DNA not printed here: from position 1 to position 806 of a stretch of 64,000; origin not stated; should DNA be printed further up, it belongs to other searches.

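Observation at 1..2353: Candidate defence operon: unknown upstream gene, short E1-like (ThiF) protein, then fused ABC-ATPase-DUF4435/TOPRIM (PARIS AriAB-like or OLD-like) nuclease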

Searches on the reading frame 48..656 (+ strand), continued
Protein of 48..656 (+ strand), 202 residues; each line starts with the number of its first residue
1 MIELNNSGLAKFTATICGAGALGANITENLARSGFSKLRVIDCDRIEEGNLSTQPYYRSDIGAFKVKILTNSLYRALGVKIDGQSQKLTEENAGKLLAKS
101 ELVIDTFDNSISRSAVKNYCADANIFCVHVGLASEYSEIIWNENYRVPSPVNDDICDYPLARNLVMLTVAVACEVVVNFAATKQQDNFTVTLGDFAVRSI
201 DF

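Call 75: search_protein_families(library=padloc, proteins=[L071:8804-11335:-, L025:9564-10910:+, L025:10926-14780:+, L013:9232-10698:+, L016:11894-15097:+, L031:8560-9987:+, L063:8622-9194:+, L073:8717-9070:+, L021:9239-10018:-, L064:8743-10575:+], max_evalue=0.00001)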
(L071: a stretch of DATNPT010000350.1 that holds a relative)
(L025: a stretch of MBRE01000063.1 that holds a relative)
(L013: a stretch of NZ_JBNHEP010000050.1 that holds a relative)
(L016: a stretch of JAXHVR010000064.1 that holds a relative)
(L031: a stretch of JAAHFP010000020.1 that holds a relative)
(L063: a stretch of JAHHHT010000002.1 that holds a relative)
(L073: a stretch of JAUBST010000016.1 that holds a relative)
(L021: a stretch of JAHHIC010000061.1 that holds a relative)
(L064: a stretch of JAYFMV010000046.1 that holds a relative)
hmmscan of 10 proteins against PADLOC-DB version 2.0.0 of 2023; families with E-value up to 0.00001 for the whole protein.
L071:8804-11335:- (844 aa): 0 families

L025:9564-10910:+ (449 aa): 0 families

L025:10926-14780:+ (1285 aa): 1 family
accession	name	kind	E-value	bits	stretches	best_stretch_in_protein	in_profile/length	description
PDLC02919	HEAT-ARM_XIII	-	1.7e-19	66.9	2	1014-1187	75-247/1972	-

L013:9232-10698:+ (489 aa): 0 families

L016:11894-15097:+ (1068 aa): 4 families
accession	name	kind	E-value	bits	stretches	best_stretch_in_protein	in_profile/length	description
PDLC01169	TPR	-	9.5e-81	268.9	5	361-476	109-223/252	TPR repeats containing protein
PDLC01171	TPR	-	1e-35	121.7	4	318-471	138-283/504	TPR repeats containing protein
PDLC01092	C3a198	-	1.5e-20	71.7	0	285-393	200-304/523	TPR protein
PDLC01078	C3a156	-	1.6e-10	39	0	167-306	91-208/268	oxidoreductase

L031:8560-9987:+ (476 aa): 0 families

L063:8622-9194:+ (191 aa): 0 families

L073:8717-9070:+ (118 aa): 0 families

L021:9239-10018:- (260 aa): 0 families

L064:8743-10575:+ (611 aa): 3 families
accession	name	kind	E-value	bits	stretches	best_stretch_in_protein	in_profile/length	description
PDLC04725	PDC-M60B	-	1.4e-09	35.9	0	486-543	3-62/158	-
PDLC00405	SduA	-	4.3e-08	31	0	484-546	4-66/323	DUF4263 domain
PDLC04055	PD-T4-6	-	4.4e-06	23.7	1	478-597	357-479/496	-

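Call 76: search_protein_families(library=pfam, proteins=[L071:8804-11335:-, L025:9564-10910:+, L025:10926-14780:+, L013:9232-10698:+, L016:11894-15097:+, L031:8560-9987:+, L063:8622-9194:+, L073:8717-9070:+, L021:9239-10018:-, L064:8743-10575:+], max_evalue=0.00001)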
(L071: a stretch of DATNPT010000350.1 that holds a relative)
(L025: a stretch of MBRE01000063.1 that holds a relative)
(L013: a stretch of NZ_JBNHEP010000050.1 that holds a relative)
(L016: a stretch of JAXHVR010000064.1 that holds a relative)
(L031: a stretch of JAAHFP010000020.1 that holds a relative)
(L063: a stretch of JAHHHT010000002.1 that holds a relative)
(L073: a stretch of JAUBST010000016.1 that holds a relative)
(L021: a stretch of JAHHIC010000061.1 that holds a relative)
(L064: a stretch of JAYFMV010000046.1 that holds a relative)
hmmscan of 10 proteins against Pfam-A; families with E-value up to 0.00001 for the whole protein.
L071:8804-11335:- (844 aa): 1 family
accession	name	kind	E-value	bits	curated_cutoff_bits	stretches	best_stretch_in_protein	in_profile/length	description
PF05860.19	TPS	-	1e-63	216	33.5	1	60-304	1-252/252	TPS secretion domain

L025:9564-10910:+ (449 aa): 1 family
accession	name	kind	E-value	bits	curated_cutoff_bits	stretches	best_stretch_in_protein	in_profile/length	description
PF14516.12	AAA_35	-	1e-156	521.3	27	1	117-446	1-330/331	AAA-like domain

L025:10926-14780:+ (1285 aa): 48 families (the best 25 are shown)
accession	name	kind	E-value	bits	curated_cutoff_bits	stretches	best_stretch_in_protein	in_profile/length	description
PF25174.1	Beta-prop_THOC3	-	2e-88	296.4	305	4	579-717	4-150/272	THOC3 beta-propeller domain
PF00400.38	WD40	-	2.2e-84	274.7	27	3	965-1002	2-39/39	WD domain, G-beta repeat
PF24814.1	WD40_Prp19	-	1.7e-80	270.5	320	5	565-711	123-275/281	Prp19 WD40 domain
PF25173.1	Beta-prop_WDR3_1st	-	2.3e-74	249.5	154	5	928-1093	24-183/184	WDR3 first beta-propeller domain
PF24817.1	WD40_WDHD1_1st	-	5.3e-62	210.1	109.9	3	846-1022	11-176/291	WDHD1 first WD40 domain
PF23414.1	Beta-prop_EML_2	-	2.6e-61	207.8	90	4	946-1032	11-98/266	Echinoderm microtubule-associated protein second beta-propeller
PF24807.1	WD40_CDC20-Fz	-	6.1e-51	173.9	200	4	846-1092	57-292/292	CDC20/Fizzy WD40 domain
PF25175.1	Beta-prop_WDR5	-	8.1e-51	173.5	250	4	841-1064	11-220/296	WDR5 beta-propeller domain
PF25168.1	Beta-prop_WDR36-Utp21_2nd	-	3e-47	162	84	2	892-1036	169-302/335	WDR36/Utp21 second beta-propeller domain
PF24796.1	WDR55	-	7.1e-45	153.7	200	2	1108-1217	8-124/296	WDR55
PF25047.1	Beta-prop_TEP1_2nd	-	5.8e-43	147.3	89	2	966-1135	82-253/255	TEP-1 second beta-propeller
PF23393.2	Beta-prop_WDR90_POC16_2nd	-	1.1e-40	140.1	60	2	1117-1214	4-104/291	WDR90/POC16, second beta-propeller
PF23342.1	WDR90_beta-prop_4th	-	8.7e-40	137.2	50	1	976-1090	1-114/312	WDR90, 4th beta-propeller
PF25172.1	Beta-prop_WDR3_2nd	-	1e-37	130.4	140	3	809-1094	4-288/293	WDR3 second beta-propeller domain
PF24805.1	EIF3I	-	1e-35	123.9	200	2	937-1041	14-119/324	EIF3I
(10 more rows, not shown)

L013:9232-10698:+ (489 aa): 2 families
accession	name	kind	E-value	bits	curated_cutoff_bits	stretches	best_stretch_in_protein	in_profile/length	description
PF00883.26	Peptidase_M17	-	4e-121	404.5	25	1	178-484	2-310/310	Cytosol aminopeptidase family, catalytic domain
PF02789.23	Peptidase_M17_N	-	4.5e-29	101.4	23.4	1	20-143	2-128/129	Cytosol aminopeptidase family, N-terminal domain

L016:11894-15097:+ (1068 aa): 27 families (the best 25 are shown)
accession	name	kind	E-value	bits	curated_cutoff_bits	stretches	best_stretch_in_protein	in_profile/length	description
PF13424.12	TPR_12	-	3.2e-174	566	30.1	11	241-313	3-77/77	Tetratricopeptide repeat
PF13374.12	TPR_10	-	1.6e-99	323.9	27.5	5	241-274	2-35/42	Tetratricopeptide repeat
PF00515.34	TPR_1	-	3.1e-92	299.4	27.8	2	321-348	1-28/34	Tetratricopeptide repeat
PF13176.12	TPR_7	-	3.9e-67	217.1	27.9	0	483-517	1-35/36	Tetratricopeptide repeat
PF07719.23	TPR_2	-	6.4e-66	213.5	27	0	483-508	3-28/34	Tetratricopeptide repeat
PF13181.12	TPR_8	-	8.7e-60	194.3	25.7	0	283-308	3-28/34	Tetratricopeptide repeat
PF12770.12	CHAT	-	5.2e-56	190.6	24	1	800-1066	4-289/289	CHAT domain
PF14938.12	SNAP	-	1.3e-26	94.1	25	0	37-148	30-142/282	Soluble NSF attachment protein, SNAP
PF13428.12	TPR_14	-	8.5e-25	85.2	23.5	0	287-308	7-28/44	Tetratricopeptide repeat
PF13432.12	TPR_16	-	4.7e-23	81.7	32.7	0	251-310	7-60/65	Tetratricopeptide repeat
PF13431.12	TPR_17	-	7e-19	66.9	24.4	0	278-301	10-33/34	Tetratricopeptide repeat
PF12862.13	ANAPC5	-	2.6e-18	66.3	23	0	450-484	47-81/91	Anaphase-promoting complex subunit 5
PF24885.1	TPR_NPHP3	-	8.9e-18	65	100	0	243-354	101-216/239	Nephrocystin-3 TPR domain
PF17874.7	TPR_MalT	-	1.6e-17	64.3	45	0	444-673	43-272/336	MalT-like TPR region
PF10602.15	RPN7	-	5.1e-16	59.3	29.6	0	445-503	40-98/174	26S proteasome subunit RPN7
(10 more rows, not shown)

L031:8560-9987:+ (476 aa): 0 families

L063:8622-9194:+ (191 aa): 1 family
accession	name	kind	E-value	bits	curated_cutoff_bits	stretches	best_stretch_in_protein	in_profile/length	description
PF06041.17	DUF924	-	9.9e-70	234.8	27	1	7-188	1-180/180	Bacterial protein of unknown function (DUF924)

L073:8717-9070:+ (118 aa): 1 family
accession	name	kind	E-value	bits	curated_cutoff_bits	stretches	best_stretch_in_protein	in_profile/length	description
PF01471.23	PG_binding_1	-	6.4e-20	71.5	23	1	57-114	2-57/57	Putative peptidoglycan binding domain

L021:9239-10018:- (260 aa): 3 families
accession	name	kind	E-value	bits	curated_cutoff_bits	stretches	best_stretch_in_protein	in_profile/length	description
PF00588.24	SpoU_methylase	-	4.8e-39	134.1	29.7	1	111-251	2-142/142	SpoU rRNA Methylase family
PF22435.1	MRM3-like_sub_bind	-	5.9e-19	68.7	27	1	7-95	1-84/84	MRM3-like substrate binding domain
PF08032.17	SpoU_sub_bind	-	2.5e-13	50.6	22.8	1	29-99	1-72/76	RNA 2'-O ribose methyltransferase substrate binding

L064:8743-10575:+ (611 aa): 3 families
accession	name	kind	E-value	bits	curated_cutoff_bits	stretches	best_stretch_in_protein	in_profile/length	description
PF00072.30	Response_reg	-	4.8e-55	184.9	30.2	2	489-597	1-110/111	Response regulator receiver domain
PF02518.31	HATPase_c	-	6e-31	107.6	26.4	1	342-451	1-109/111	Histidine kinase-, DNA gyrase B-, and HSP90-like ATPase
PF00512.31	HisKA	-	4.8e-18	65.4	26.9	1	214-296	1-66/66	His Kinase A (phospho-acceptor) domain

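Call 80: fold_search(model_id=the predicted structure, library=viral)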
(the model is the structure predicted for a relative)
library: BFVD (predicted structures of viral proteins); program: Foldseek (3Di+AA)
matches with E <= 10: 965; with E <= 0.001: 1
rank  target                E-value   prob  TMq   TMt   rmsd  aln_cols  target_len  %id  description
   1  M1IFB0                2.5e-04  0.92  0.20  0.16  20.1       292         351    8  (no name in the UniProt tables at hand)
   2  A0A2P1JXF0            3.2e-03  0.92  0.19  0.20  15.1       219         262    7  Minor tail protein [Rhodococcus phage Finch]
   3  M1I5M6                6.2e-03  0.63  0.17  0.15  19.1       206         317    8  Surface protein [Paramecium bursaria Chlorella virus IL3A]
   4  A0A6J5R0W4            7.4e-03  0.96  0.18  0.37  18.3       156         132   12  Uncharacterized protein [uncultured Caudovirales phage]
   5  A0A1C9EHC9            9.8e-03  0.91  0.19  0.12  14.0       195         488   10  Minor tail protein [Mycobacterium phage Tonenili]
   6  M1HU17                1.0e-02  0.77  0.17  0.09  18.6       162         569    9  (no name in the UniProt tables at hand)
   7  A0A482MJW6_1          1.3e-02  0.15  0.13  0.06  23.7       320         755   10  Uncharacterized protein [Nodularia phage vB_NspS-kac68v162]
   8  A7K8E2                1.8e-02  0.33  0.16  0.09  20.8       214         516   12  Uncharacterized protein Z182R [Chlorovirus heliozoae]
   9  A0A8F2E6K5            1.8e-02  0.33  0.14  0.04  15.4       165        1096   13  DNA-directed DNA polymerase [Streptomyces phage TunaTartare]
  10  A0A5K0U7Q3            2.1e-02  0.98  0.19  0.31   9.3       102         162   13  Uncharacterized protein [Yasminevirus sp. GU-2018]
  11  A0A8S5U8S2            2.3e-02  0.44  0.18  0.16  20.2       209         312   10  Uncharacterized protein [Siphoviridae sp. ctnMR5]
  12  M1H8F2                3.2e-02  0.28  0.16  0.08  21.9       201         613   10  (no name in the UniProt tables at hand)
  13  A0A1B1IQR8            3.4e-02  0.44  0.15  0.24  16.4       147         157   10  (no name in the UniProt tables at hand)
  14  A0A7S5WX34            3.6e-02  0.97  0.18  0.54   9.0        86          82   10  Uncharacterized protein [Arthrobacter phage Jinkies]
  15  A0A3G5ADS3            3.6e-02  0.87  0.18  0.20   9.8       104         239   13  Translation initiation factor eIF-1A [Hyperionvirus sp.]
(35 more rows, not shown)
